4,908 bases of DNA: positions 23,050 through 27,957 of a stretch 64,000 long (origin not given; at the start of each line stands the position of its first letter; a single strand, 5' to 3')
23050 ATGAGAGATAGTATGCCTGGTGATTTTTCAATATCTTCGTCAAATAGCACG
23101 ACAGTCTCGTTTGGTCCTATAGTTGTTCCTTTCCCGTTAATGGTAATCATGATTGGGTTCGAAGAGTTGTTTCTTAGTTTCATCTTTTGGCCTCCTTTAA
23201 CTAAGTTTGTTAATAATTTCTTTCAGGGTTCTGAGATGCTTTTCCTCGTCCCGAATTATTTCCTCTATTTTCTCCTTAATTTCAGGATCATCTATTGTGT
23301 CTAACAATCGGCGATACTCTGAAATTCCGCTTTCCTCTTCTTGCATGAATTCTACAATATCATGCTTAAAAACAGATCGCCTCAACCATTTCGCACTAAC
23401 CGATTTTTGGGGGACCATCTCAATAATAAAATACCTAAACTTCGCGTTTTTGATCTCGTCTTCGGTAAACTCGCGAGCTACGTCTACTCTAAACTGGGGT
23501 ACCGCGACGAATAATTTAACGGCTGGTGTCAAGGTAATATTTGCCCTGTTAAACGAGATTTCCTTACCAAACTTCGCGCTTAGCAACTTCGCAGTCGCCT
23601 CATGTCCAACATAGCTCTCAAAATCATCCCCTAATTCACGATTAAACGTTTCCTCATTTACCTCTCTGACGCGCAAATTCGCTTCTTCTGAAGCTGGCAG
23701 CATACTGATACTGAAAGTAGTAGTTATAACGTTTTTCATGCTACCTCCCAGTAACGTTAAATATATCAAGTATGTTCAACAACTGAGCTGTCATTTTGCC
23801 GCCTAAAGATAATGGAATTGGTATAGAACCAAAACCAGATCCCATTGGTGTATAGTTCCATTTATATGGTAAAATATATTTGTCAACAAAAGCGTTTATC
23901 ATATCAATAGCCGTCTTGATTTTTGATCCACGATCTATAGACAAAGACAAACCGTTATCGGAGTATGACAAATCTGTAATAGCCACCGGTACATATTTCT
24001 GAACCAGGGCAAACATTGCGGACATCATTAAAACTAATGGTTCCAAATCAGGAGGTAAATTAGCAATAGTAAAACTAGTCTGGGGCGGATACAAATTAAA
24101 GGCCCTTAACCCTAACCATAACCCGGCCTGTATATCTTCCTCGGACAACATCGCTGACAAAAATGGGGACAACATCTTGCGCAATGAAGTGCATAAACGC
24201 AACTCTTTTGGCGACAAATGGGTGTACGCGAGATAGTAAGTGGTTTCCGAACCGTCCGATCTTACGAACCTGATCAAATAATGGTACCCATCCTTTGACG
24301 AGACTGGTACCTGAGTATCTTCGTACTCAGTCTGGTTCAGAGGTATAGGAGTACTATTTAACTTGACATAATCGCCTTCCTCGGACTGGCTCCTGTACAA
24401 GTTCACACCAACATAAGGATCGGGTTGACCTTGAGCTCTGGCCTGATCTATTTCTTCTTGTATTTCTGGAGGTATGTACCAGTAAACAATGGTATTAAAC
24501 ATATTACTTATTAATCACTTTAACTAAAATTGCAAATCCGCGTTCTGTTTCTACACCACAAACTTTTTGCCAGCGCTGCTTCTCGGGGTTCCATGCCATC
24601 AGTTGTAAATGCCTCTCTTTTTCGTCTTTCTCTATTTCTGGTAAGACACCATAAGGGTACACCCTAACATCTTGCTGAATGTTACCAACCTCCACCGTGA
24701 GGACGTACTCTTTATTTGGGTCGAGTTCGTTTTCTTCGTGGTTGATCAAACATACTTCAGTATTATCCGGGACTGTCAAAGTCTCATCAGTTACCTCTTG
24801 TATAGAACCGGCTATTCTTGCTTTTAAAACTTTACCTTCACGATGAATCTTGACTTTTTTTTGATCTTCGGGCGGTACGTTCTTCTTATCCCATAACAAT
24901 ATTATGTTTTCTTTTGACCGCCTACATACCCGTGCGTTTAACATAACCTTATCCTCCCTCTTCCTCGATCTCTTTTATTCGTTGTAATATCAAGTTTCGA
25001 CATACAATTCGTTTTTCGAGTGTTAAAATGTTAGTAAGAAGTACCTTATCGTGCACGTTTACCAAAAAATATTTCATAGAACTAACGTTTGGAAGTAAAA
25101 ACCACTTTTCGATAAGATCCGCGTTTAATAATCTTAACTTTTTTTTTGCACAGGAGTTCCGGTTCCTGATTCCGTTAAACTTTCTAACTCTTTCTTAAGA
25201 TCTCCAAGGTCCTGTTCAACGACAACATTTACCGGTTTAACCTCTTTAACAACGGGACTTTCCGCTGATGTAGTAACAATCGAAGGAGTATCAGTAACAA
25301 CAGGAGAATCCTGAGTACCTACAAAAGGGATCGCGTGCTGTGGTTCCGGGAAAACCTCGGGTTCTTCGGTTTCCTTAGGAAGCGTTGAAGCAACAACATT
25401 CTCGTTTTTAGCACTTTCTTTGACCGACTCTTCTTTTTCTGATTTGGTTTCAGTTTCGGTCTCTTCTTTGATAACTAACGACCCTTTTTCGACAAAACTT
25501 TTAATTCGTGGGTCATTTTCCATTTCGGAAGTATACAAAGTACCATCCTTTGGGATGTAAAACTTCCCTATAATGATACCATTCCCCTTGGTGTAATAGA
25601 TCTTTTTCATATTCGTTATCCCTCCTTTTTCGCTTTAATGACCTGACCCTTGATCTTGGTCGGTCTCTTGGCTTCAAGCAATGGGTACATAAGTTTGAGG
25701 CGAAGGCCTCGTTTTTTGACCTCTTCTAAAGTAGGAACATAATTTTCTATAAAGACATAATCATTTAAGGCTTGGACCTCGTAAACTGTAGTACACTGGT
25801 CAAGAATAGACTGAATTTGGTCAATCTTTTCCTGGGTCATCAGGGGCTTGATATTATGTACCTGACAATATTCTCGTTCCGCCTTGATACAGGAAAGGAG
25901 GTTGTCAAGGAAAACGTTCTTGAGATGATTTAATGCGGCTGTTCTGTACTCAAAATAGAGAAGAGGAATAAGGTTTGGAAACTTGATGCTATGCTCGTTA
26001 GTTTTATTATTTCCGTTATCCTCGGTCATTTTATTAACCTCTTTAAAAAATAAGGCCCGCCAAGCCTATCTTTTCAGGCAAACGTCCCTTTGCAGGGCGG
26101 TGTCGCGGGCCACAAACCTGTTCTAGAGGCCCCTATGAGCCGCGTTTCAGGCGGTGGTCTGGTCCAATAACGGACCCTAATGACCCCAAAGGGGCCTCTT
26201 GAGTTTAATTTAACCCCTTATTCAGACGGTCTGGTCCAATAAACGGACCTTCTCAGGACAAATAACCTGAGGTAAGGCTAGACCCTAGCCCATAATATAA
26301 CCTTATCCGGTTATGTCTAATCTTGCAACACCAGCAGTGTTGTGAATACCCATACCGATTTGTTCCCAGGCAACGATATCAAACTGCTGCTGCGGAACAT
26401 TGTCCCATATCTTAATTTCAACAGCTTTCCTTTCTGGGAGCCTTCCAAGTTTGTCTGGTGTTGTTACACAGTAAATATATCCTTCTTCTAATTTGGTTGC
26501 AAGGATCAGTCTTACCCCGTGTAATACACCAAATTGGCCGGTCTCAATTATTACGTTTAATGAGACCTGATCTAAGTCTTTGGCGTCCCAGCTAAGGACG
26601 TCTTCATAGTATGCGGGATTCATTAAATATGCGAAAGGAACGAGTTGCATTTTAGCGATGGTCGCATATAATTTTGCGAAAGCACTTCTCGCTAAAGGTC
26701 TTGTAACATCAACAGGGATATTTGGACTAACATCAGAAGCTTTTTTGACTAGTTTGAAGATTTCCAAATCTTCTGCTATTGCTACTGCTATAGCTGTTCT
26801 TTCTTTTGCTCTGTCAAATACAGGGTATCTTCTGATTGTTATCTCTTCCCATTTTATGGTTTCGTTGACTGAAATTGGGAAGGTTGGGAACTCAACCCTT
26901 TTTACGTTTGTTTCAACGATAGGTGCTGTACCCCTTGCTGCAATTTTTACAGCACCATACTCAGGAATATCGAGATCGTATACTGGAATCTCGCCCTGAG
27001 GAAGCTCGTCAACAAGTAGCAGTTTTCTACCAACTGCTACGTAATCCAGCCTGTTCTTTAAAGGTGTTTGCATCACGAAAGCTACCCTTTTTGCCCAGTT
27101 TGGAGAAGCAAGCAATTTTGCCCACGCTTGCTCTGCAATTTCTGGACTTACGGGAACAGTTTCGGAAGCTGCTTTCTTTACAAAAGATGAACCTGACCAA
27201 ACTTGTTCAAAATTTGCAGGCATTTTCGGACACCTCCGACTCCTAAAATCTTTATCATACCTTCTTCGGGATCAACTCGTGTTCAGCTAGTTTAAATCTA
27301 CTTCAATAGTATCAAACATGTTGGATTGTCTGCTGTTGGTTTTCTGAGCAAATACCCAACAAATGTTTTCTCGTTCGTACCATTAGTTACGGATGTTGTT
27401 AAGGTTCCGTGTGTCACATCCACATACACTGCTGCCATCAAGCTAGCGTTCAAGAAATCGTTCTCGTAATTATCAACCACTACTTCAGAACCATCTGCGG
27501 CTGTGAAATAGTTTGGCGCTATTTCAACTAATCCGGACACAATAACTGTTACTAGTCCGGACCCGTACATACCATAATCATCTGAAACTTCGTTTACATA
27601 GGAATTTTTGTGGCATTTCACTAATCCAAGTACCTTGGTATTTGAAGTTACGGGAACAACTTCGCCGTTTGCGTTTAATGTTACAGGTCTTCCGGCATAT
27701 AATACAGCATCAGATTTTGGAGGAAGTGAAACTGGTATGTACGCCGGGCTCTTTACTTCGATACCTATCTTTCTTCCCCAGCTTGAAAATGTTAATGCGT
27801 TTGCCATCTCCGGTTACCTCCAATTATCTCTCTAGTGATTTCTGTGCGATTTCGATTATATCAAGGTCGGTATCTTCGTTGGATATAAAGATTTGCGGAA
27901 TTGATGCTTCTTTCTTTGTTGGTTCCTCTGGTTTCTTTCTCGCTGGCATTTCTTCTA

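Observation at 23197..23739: AcrIII-1 ring nuclease fused to a ferritin-like domain inside the head module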

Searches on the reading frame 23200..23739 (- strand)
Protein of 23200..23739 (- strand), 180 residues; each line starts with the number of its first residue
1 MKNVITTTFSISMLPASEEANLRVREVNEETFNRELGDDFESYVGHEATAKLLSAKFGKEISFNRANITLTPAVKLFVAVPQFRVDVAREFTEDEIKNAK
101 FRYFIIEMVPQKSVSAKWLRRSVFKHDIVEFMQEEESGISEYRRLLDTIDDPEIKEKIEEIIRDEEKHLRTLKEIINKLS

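Call 4: search_protein_families(library=pfam, proteins=[window:23200-23739:-], max_evalue=1)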
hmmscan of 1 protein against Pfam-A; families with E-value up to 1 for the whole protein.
window:23200-23739:- (180 aa): 6 families
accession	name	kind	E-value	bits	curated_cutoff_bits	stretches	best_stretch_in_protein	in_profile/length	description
PF08960.15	STIV_B116-like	-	2.4e-09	37.7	26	1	16-102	11-100/101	STIV B116-like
PF02915.23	Rubrerythrin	-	0.00029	21.7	22.8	1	134-179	9-56/137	Rubrerythrin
PF09537.16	DUF2383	-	0.00079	20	30.8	1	130-178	8-56/111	Domain of unknown function (DUF2383)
PF10118.14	Metal_hydrol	-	0.00091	19.4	33.2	1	131-175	35-79/247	Predicted metal-dependent hydrolase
PF00210.30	Ferritin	-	0.012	16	24.5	1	132-179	89-139/142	Ferritin-like domain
PF03232.19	COQ7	-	0.042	13.9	23.5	1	146-178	25-58/169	Ubiquinone biosynthesis protein COQ7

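Call 5: search_protein_families(library=phrogs, proteins=[window:23200-23739:-], max_evalue=1)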
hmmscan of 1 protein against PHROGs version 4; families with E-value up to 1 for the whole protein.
window:23200-23739:- (180 aa): 3 families
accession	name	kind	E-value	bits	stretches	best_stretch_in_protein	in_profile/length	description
phrog_5063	-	unknown function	3.6e-14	53.7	1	4-109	4-109/111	-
phrog_7573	-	unknown function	0.0025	18.4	1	127-179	128-180/248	-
phrog_2814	-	unknown function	0.065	14.6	1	78-116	31-69/86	-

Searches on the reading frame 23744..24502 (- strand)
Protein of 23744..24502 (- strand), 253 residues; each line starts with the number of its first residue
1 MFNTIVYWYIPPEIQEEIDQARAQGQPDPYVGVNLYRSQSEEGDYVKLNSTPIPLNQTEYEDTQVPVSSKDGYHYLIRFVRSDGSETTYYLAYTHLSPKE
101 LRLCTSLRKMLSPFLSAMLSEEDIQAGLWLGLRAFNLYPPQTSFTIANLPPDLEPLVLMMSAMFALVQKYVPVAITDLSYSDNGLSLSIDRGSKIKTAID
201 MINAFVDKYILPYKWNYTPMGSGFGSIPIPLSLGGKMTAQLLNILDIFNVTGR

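Call 9: search_protein_families(library=phrogs, proteins=[window:23744-24502:-], max_evalue=0.001)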
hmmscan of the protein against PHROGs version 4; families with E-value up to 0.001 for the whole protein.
window:23744-24502:- (253 aa): 0 families

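Call 25: search_protein_families(library=pfam, proteins=[window:23744-24502:-], max_evalue=0.01)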
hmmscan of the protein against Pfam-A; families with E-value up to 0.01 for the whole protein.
window:23744-24502:- (253 aa): 0 families

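Call 47: find_related_loci(query=window:23744-24502:-, collection=viral_contigs, flank=4000)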
Query window:23744-24502:- (253 aa) in viral_contigs; peptide patterns used: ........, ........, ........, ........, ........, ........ (x = any residue, [..] = any of these).
8 stretches matched a pattern; 1 encode a relative of the query (tblastn E <= 1e-3); 1 distinct loci.
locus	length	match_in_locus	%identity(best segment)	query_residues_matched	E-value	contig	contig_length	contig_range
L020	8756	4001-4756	86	2-253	1e-150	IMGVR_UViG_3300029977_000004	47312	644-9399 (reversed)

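Call 49: find_related_loci(query=A5, collection=metagenome_contigs, flank=4000)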
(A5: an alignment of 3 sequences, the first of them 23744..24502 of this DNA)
Query A5 (253 aa) in metagenome_contigs; peptide patterns used: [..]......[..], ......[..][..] (x = any residue, [..] = any of these).
248 stretches matched a pattern; 5 encode a relative of the query (tblastn E <= 1e-3); 5 distinct loci.
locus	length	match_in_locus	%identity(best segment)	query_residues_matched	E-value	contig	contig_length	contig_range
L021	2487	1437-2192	89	2-253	1e-167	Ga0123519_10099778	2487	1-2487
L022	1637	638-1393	89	2-253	5e-171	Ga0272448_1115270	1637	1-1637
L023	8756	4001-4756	86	2-253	2e-150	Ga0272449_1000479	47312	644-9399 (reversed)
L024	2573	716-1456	84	2-253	5e-152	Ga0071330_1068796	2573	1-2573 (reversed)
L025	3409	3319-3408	77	2-31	2e-10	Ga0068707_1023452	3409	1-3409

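Call 61: predict_structure(alignment_id=A6)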
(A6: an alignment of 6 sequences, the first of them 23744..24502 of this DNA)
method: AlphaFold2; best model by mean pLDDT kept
length: 253 residues; sequences in the alignment: 6
mean_pLDDT: 67.4   pTM: 0.55
mean pLDDT of the five models: 67.4, 66.3, 64.8, 62.1, 60.7
residues with pLDDT >= 90: 42; 70-90: 87; 50-70: 65; < 50: 59
segments of 3 or more residues with pLDDT < 50: 138-147, 173-186, 188-194, 212-235, 251-253
pLDDT, mean of each block of 10 residues (from residue 1): 74 89 92 93 88 87 75 88 89 67 79 76 75 58 46 69 72 47 44 52 58 38 31 48 59 43
secondary structure, 60 per line:
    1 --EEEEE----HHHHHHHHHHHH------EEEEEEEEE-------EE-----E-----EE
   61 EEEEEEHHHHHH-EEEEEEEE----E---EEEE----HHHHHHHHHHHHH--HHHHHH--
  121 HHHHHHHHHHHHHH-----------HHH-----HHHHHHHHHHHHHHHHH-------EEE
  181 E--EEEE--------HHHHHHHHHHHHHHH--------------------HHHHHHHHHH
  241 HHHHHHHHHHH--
elements in order: E3-7 H12-23 E30-38 E59-66 H67-72 E74-81 E90-93 H98-110 H113-118 H121-134 H154-170 E178-181 E184-187 H196-210 H231-251

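Call 64: fold_search(model_id=the predicted structure, library=pdb)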
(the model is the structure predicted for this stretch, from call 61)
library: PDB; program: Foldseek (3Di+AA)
matches with E <= 10: 689; with E <= 0.001: 0
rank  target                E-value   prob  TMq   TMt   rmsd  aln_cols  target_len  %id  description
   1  5g56                  4.5e-03  1.00  0.24  0.09   2.6        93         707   24  THE TETRA-MODULAR CELLULOSOMAL ARABINOXYLANASE CtXyl5A STRUCTURE AS REVEALED BY X-RAY CRYSTALLOGRAPHY (released 2016-06-29)
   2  3mpc_A                6.3e-03  1.00  0.21  0.51   2.3        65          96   28  The crystal structure of a Fn3-like protein from Clostridium thermocellum (released 2010-08-11)
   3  5z06_B                1.0e-02  0.92  0.23  0.10  14.3       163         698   11  Crystal structure of beta-1,2-glucanase from Parabacteroides distasonis (released 2018-05-30)
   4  8ot5_D                1.2e-02  1.00  0.22  0.50   4.4       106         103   15  Crystal structure of the titin domain Fn3-85 (released 2023-08-23)
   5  5fm5_M                1.2e-02  1.00  0.20  0.38   5.0        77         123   17  Crystal structure of the myomesin:obscurin-like-1 complex (released 2016-11-23)
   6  1x5k_MODEL_1_A        1.2e-02  0.99  0.21  0.39   6.6       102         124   20  The solution structure of the sixth fibronectin type III domain of human Neogenin (released 2005-11-15)
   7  8ot5_A                1.3e-02  1.00  0.22  0.48   4.6       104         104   14  Crystal structure of the titin domain Fn3-85 (released 2023-08-23)
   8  5z06_A                1.6e-02  0.90  0.23  0.09  13.8       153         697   14  Crystal structure of beta-1,2-glucanase from Parabacteroides distasonis (released 2018-05-30)
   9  6hyf_C                2.5e-02  0.99  0.23  0.55   4.1       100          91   17  Crystal structure of the third FNIII domain from rat beta4 integrin, a binding site for periaxin (released 2019-05-08)
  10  2h41                  2.5e-02  0.99  0.19  0.45   4.0        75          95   20  Solution structure of the second type III domain of human Fibronectin: minimized average structure (released 2007-04-10)
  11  4bqb_D                3.0e-02  1.00  0.20  0.25   4.1        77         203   19  Crystal structure of the FN5 and FN6 domains of NEO1, form 2 (released 2013-06-12)
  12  4bq8_A                3.4e-02  1.00  0.24  0.30   3.4        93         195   22  Crystal structure of the RGMB-NEO1 complex form 3 (released 2013-06-12)
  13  4bqb_A                3.4e-02  0.99  0.20  0.26   4.2        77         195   19  Crystal structure of the FN5 and FN6 domains of NEO1, form 2 (released 2013-06-12)
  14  8ot5_E                3.8e-02  0.99  0.22  0.49   4.5       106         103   15  Crystal structure of the titin domain Fn3-85 (released 2023-08-23)
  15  5fm4_C                4.5e-02  0.98  0.23  0.49   5.3       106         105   13  Structure of the C-terminally extended domain My4 of human myomesin (space group P21) (released 2016-11-23)
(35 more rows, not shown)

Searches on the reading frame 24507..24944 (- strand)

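Call 9: search_protein_families(library=phrogs, proteins=[window:24507-24944:-], max_evalue=0.001)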
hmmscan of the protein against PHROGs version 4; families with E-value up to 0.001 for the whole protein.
window:24507-24944:- (146 aa): 0 families

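Call 25: search_protein_families(library=pfam, proteins=[window:24507-24944:-], max_evalue=0.01)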
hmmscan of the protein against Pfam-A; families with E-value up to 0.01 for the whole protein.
window:24507-24944:- (146 aa): 2 families
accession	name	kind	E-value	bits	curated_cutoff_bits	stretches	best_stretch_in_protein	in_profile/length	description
PF21466.3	GH101_dom-5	-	0.0037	17.5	27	0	36-88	17-67/145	Endo-alpha-N-acetylgalactosaminidase, domain 5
PF12700.13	HlyD_2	-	0.0038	16.5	25.1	1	19-90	46-118/416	HlyD family secretion protein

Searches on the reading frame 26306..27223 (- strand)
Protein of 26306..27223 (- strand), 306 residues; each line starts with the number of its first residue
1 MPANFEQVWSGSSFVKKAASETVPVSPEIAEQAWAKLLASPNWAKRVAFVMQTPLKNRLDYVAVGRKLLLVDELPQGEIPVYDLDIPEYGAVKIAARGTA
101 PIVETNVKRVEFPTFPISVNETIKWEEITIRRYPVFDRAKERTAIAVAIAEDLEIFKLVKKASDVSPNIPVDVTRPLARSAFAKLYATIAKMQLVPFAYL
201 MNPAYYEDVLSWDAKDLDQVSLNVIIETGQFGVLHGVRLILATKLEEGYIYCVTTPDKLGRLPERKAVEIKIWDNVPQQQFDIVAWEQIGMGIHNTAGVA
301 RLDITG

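Call 9: search_protein_families(library=phrogs, proteins=[window:26306-27223:-], max_evalue=0.001)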
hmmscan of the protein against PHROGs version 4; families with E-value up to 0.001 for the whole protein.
window:26306-27223:- (306 aa): 1 family
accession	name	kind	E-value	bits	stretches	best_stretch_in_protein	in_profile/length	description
phrog_2522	-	head and packaging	5.6e-36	125.3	1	32-302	45-315/318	major head protein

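Call 25: search_protein_families(library=pfam, proteins=[window:26306-27223:-], max_evalue=0.01)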
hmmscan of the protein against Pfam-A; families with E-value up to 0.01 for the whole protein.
window:26306-27223:- (306 aa): 0 families

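Call 70: search_dna_similar(query=window:26306-27223:-, collection=phages, mode=protein, max_evalue=0.00001, max_rows=15)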
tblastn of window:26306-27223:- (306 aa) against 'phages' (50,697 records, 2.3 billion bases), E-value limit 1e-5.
Records with a match: 11; places in all: 11; records where one place covers at least 80% of the query: 11.
Best place of each record, by identity: <60% 11.
By first word of the organism name: Gordonia 3; Bacillus 2; Rhodococcus 2; Tunturiibacter 1; uncultured 1; Eggerthella 1; Virus 1.
By host as written in the record: Bacillus megaterium str. ATCC 43725 2; - 2; Gordonia terrae CAG3 2; Rhodococcus equi 2; Tunturiibacter psychrotolerans X4BP1 1; Gordonia terrae 3612 1; Eggerthella lenta DSM 2243 1.
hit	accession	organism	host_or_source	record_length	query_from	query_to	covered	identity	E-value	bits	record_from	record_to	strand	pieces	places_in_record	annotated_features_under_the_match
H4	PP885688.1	Tunturiibacter phage Tunturi_5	Tunturiibacter psychrotolerans X4BP1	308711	16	305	95%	28.5%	2e-25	112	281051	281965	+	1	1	major head protein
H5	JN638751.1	Bacillus phage G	Bacillus megaterium str. ATCC 43725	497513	35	304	88%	29.3%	9e-36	142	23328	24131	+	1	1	27: gp27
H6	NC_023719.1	Bacillus phage G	Bacillus megaterium str. ATCC 43725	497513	35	304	88%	29.3%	9e-36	142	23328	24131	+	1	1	27: major head protein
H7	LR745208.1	uncultured phage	metagenomic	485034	45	305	85%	29.6%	8e-31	127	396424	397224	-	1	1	record has no annotation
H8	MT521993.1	Gordonia phage RedWattleHog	Gordonia terrae 3612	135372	16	299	93%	25.7%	3e-7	57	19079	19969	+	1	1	15: major capsid protein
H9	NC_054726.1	Gordonia phage Stormageddon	Gordonia terrae CAG3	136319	16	299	93%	25.7%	3e-7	57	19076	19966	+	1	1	15: major head protein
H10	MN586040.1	Gordonia phage Stormageddon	Gordonia terrae CAG3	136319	16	299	93%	25.7%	3e-7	57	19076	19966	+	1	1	15: major capsid protein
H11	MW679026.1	Eggerthella phage LE2-3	Eggerthella lenta DSM 2243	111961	24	306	92%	25.7%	7e-6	54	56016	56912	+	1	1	major capsid protein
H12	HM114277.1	Rhodococcus phage E3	Rhodococcus equi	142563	35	299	87%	26.0%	2e-7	58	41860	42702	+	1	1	gp79: major capsid protein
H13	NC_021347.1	Rhodococcus phage E3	Rhodococcus equi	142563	35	299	87%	26.0%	2e-7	58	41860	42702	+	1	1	gp79: major head protein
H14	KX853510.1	Virus Rctr197k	enrichment culture DAMO/AAA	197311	21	301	92%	23.7%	1e-5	53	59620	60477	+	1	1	hypothetical protein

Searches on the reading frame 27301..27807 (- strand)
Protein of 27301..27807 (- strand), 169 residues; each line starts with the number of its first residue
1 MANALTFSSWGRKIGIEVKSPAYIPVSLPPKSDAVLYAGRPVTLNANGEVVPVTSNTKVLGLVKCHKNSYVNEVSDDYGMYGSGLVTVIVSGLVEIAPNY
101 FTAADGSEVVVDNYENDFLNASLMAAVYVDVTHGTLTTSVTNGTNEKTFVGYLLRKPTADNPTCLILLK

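Call 9: search_protein_families(library=phrogs, proteins=[window:27301-27807:-], max_evalue=0.001)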
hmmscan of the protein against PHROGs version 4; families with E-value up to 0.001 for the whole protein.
window:27301-27807:- (169 aa): 0 families

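Call 25: search_protein_families(library=pfam, proteins=[window:27301-27807:-], max_evalue=0.01)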
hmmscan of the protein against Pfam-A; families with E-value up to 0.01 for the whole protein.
window:27301-27807:- (169 aa): 1 family
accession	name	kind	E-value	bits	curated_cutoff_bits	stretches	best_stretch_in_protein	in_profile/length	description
PF22758.2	Phage_cement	-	0.0036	17.9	27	0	34-139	34-134/146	Structural cement protein (E217 gp24/Pam3 gp6)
